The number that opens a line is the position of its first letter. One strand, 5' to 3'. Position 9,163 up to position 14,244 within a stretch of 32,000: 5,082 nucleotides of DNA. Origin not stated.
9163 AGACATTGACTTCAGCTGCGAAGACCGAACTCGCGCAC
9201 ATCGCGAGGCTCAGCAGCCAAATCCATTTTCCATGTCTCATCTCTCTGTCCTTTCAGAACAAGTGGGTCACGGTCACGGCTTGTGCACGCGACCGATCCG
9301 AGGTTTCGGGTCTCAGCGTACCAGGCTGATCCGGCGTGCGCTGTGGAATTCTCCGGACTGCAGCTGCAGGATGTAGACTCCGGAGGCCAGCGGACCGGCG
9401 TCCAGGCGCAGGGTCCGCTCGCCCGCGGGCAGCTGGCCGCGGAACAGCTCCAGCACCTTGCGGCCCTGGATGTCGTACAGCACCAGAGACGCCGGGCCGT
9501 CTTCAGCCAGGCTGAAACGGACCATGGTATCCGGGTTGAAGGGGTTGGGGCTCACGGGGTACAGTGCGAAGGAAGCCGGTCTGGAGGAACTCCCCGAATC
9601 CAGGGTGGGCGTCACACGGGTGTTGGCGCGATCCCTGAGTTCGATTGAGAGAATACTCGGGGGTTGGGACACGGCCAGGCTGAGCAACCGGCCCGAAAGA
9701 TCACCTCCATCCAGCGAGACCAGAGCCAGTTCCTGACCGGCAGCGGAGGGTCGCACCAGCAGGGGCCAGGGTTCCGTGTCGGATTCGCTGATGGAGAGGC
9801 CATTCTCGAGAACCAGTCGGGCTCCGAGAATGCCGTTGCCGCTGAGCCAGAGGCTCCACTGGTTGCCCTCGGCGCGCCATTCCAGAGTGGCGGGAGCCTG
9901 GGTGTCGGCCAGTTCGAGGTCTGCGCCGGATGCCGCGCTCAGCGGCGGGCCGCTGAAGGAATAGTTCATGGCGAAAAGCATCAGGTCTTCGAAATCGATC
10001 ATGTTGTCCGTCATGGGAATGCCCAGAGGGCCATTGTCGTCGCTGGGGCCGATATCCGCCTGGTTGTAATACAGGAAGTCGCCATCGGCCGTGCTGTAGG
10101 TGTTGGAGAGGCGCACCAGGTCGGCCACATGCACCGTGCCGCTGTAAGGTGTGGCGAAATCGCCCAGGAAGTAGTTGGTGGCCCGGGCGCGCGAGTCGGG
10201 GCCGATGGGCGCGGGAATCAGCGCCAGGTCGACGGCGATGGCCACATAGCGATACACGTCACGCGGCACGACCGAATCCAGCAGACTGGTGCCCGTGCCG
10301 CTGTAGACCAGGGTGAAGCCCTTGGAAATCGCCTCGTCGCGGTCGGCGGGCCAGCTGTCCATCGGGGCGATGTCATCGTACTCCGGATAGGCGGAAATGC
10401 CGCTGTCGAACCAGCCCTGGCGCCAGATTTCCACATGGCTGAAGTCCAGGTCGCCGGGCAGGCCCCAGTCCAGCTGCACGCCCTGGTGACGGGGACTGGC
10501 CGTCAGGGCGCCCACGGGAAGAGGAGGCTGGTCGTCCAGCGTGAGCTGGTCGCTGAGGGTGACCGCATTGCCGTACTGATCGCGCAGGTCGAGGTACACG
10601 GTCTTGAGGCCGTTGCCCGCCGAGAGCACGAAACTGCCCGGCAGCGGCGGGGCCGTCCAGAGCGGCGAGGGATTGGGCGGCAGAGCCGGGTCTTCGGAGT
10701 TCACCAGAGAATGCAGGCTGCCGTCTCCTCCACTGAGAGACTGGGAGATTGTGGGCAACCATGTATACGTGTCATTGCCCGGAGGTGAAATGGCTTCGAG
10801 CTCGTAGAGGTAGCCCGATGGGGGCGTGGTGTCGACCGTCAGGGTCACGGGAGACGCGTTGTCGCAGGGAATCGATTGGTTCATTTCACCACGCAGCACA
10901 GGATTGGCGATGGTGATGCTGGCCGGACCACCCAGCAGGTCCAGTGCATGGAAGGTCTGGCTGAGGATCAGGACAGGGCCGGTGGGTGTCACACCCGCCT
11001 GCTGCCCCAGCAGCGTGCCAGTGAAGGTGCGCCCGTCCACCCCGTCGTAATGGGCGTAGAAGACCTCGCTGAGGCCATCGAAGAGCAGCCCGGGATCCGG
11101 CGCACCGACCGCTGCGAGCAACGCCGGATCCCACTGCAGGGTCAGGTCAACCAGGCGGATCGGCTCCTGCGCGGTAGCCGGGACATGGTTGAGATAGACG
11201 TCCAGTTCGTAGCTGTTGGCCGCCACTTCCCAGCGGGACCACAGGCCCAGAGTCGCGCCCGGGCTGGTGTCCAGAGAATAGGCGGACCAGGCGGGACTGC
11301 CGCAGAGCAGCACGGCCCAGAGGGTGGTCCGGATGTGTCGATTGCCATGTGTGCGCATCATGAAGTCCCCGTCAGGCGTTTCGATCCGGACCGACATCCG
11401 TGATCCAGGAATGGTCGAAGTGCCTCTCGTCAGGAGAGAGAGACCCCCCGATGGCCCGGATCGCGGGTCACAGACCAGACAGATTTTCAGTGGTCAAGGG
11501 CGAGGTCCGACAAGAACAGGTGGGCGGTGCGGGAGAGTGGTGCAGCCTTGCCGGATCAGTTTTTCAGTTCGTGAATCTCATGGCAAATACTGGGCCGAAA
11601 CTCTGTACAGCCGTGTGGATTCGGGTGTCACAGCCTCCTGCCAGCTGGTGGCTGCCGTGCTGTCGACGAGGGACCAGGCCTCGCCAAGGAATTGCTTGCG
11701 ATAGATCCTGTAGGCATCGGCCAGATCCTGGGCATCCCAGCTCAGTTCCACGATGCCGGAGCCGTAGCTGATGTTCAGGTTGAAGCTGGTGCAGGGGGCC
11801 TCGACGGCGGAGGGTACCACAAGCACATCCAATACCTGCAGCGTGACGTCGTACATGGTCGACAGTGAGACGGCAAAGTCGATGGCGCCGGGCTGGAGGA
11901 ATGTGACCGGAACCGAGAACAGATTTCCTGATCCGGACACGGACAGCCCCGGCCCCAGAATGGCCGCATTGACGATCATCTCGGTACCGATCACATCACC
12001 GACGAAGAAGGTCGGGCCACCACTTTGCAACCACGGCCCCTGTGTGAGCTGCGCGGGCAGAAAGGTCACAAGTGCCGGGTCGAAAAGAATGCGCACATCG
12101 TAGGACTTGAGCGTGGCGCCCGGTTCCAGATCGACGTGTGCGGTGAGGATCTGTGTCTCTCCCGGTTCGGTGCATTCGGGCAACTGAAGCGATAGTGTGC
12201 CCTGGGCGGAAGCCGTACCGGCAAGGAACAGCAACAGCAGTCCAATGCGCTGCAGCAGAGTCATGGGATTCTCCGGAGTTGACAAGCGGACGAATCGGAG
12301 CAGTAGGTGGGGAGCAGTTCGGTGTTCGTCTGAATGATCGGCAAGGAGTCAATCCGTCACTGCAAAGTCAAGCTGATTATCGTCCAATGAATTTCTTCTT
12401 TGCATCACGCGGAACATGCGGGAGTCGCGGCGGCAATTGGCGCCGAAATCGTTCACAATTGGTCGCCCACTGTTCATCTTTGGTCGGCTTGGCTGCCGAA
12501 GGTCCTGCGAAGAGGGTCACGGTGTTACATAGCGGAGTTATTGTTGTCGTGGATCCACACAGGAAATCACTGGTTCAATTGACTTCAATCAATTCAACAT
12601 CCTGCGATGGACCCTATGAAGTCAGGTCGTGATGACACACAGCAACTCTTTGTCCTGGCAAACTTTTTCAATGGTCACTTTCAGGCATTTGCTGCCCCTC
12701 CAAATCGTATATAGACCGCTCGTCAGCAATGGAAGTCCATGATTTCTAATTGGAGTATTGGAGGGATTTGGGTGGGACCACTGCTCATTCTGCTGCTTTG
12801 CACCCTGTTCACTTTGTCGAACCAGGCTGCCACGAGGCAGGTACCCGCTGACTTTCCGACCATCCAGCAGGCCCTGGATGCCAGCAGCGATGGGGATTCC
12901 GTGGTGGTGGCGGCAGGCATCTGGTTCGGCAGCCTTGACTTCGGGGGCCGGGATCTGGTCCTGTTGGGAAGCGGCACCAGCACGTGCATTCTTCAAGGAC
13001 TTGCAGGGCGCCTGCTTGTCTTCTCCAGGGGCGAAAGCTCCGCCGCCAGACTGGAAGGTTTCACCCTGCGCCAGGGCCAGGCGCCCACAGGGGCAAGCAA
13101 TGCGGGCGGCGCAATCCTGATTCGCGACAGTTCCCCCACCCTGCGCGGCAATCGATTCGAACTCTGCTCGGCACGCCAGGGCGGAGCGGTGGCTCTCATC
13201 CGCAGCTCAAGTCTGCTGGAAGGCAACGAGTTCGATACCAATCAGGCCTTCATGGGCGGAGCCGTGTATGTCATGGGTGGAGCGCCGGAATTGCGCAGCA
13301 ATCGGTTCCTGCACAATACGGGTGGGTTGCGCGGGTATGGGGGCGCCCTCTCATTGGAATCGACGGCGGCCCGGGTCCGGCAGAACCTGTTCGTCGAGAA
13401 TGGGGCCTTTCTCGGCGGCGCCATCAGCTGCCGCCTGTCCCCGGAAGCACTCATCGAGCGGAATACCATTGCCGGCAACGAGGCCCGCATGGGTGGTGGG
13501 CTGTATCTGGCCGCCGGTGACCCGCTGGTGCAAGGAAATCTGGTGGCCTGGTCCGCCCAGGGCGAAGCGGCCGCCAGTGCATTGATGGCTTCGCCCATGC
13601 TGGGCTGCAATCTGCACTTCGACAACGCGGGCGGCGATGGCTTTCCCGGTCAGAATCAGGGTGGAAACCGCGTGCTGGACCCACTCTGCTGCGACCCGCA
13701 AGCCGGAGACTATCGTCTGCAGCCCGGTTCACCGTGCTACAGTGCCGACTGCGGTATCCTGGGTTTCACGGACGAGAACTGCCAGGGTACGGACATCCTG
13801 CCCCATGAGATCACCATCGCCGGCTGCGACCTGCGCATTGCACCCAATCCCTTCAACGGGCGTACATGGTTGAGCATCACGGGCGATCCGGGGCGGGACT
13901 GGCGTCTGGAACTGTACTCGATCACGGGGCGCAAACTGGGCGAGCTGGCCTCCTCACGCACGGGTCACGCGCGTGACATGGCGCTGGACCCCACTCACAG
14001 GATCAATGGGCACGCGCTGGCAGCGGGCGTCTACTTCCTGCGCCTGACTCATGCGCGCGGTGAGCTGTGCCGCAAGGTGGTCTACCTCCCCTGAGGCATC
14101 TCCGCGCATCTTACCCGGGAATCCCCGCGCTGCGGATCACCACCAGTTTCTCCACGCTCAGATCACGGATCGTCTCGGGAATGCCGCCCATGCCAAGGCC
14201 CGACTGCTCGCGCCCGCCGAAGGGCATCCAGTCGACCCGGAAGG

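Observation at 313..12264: Paralogous T9SS cargo family sharing a ~660-aa cohesin-like / FN3 / dockerin-like stalk under swapped heads: candidate self-assembling surface scaffold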

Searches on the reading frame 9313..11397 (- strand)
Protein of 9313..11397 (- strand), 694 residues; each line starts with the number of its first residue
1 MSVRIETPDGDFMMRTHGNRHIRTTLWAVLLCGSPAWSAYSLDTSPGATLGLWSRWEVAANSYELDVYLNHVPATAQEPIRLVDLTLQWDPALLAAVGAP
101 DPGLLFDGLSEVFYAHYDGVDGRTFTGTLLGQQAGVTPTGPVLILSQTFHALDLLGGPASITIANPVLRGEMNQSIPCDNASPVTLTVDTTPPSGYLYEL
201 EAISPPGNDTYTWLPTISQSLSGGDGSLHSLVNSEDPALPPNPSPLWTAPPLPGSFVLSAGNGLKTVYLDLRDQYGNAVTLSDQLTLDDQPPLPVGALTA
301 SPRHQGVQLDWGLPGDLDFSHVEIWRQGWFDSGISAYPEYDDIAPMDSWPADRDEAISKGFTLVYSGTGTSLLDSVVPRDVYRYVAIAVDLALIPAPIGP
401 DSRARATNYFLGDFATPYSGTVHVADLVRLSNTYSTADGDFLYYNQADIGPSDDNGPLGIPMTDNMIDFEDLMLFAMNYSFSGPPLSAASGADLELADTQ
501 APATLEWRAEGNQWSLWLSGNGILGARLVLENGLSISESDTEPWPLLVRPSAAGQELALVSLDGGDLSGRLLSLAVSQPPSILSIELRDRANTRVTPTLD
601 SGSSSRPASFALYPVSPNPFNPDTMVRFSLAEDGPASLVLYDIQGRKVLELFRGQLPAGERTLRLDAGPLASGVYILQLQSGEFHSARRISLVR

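Call 7: search_protein_families(library=pfam, proteins=[window:9313-11397:-], max_evalue=1)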
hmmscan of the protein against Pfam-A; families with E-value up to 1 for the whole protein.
window:9313-11397:- (694 aa): 1 family
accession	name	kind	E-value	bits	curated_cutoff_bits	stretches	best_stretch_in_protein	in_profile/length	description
PF18962.6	Por_Secre_tail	-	6.2e-06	26.9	27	1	616-685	2-68/75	Secretion system C-terminal sorting domain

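Call 8: search_protein_families(library=ncbifam, proteins=[window:9313-11397:-], max_evalue=1)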
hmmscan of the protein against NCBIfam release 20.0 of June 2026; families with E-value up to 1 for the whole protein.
window:9313-11397:- (694 aa): 4 families
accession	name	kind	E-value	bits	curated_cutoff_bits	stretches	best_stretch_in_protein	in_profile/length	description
TIGR04183.1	Por_Secre_tail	domain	6.2e-09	35.7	23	1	615-689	1-68/72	T9SS type A sorting domain-containing protein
NF038113.1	T9SSA_dep_M36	equivalog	6.9e-06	24.5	885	1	615-690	795-866/869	T9SS-dependent M36 family metallopeptidase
NF052323.1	T9SSA_dep_M6i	equivalog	0.0085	14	600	1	617-680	962-1025/1043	T9SS-dependent M6-like inactivated metalloprotease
NF050177.1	TapA_OM_Porphy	equivalog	0.025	13.3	500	1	617-682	475-533/544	TapA/TapC family T9SS-dependent outer membrane protein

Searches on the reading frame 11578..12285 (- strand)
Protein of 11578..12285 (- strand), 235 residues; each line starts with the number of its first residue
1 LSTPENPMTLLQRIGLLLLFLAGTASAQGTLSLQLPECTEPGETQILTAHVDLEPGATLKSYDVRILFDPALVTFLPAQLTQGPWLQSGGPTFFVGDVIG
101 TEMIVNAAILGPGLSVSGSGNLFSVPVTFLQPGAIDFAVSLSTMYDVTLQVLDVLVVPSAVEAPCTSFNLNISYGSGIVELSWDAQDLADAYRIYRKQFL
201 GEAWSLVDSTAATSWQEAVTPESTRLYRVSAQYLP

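Call 7: search_protein_families(library=pfam, proteins=[window:11578-12285:-], max_evalue=1)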
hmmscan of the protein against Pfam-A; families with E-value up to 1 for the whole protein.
window:11578-12285:- (235 aa): 3 families
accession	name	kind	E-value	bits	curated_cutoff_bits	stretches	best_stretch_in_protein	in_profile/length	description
PF23619.1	Ig_VWA7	-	0.018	15.7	27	1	19-53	52-86/104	VWA7 Ig-like domain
PF06775.19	Seipin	-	0.1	12.9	25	1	6-70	106-171/196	Putative adipose-regulatory protein (Seipin)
PF21910.2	GH85_C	-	0.24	12.3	27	1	179-213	19-52/95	GH85 endohexosaminidases, C-terminal domain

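Call 8: search_protein_families(library=ncbifam, proteins=[window:11578-12285:-], max_evalue=1)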
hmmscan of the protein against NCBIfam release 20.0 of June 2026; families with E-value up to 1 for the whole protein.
window:11578-12285:- (235 aa): 0 families

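Call 13: search_solved_structures(query=window:11578-12285:-, max_evalue=10, show_alignments=2)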
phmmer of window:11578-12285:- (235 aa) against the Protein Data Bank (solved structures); distinct sequences matched with E-value up to 10: 1.
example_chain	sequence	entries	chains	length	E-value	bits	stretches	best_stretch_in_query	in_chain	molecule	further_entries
7ebr_E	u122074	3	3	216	0.2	14.2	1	182-225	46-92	2H12 Fab heavy chain | Fab 2H12 heavy chain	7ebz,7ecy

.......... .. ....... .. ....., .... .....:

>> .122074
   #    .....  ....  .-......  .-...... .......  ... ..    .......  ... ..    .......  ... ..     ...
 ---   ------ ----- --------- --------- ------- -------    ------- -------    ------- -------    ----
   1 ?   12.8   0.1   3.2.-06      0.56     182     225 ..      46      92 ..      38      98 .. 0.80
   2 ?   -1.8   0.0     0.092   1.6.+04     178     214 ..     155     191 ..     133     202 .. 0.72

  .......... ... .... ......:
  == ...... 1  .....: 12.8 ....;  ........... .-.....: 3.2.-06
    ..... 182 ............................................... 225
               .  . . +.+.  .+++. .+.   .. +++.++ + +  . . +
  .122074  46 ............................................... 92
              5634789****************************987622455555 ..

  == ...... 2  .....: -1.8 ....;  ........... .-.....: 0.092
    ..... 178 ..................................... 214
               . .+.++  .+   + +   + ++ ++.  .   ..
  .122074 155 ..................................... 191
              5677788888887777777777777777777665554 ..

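Call 86: find_homologous_proteins(query=window:11578-12264:-, max_evalue=0.001)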
Query window:11578-12264:- (228 aa): 16 proteins with E <= 0.001 among 1172 candidates.
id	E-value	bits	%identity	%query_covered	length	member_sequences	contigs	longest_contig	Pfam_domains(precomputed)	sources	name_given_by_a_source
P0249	1.6e-143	494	100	100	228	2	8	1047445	-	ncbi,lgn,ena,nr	ncbi:MAG: hypothetical protein KDC10_12980 [Calditrichaeota bacterium]|nr:hypothetical protein [Cand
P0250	3.1e-102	359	79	100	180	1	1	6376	-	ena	-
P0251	2.0e-85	304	64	97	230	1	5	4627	-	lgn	-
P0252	1.5e-81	291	61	93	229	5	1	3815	-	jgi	-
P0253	2.7e-78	280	59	99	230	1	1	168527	-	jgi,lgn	jgi:hypothetical protein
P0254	1.0e-56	210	47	93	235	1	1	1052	-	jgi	jgi:hypothetical protein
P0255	5.9e-56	207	49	92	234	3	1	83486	-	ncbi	ncbi:MAG: hypothetical protein WC326_14015 [Candidatus Delongbacteria bacterium]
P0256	6.2e-55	204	48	93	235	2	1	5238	-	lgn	-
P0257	7.1e-54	201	47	91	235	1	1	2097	-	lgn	-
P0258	1.8e-52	196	44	96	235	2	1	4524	-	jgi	jgi:hypothetical protein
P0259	1.1e-50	190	47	91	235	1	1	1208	-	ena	-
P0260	2.1e-50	189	45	96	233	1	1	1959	-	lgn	-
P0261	3.6e-48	182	49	79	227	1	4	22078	-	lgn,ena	-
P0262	5.5e-47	178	42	96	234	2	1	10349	-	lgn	-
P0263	1.3e-46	177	45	91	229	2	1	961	-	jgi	jgi:hypothetical protein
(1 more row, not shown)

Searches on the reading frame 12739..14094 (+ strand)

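Call 18: search_protein_families(library=pfam, proteins=[window:12739-14094:+], max_evalue=0.001)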
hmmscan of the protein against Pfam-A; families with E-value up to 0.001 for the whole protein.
window:12739-14094:+ (451 aa): 1 family
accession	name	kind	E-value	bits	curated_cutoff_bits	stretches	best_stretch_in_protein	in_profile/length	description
PF13229.12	Beta_helix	-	1.7e-09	37.9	25.9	1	120-266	20-155/158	Right handed beta helix region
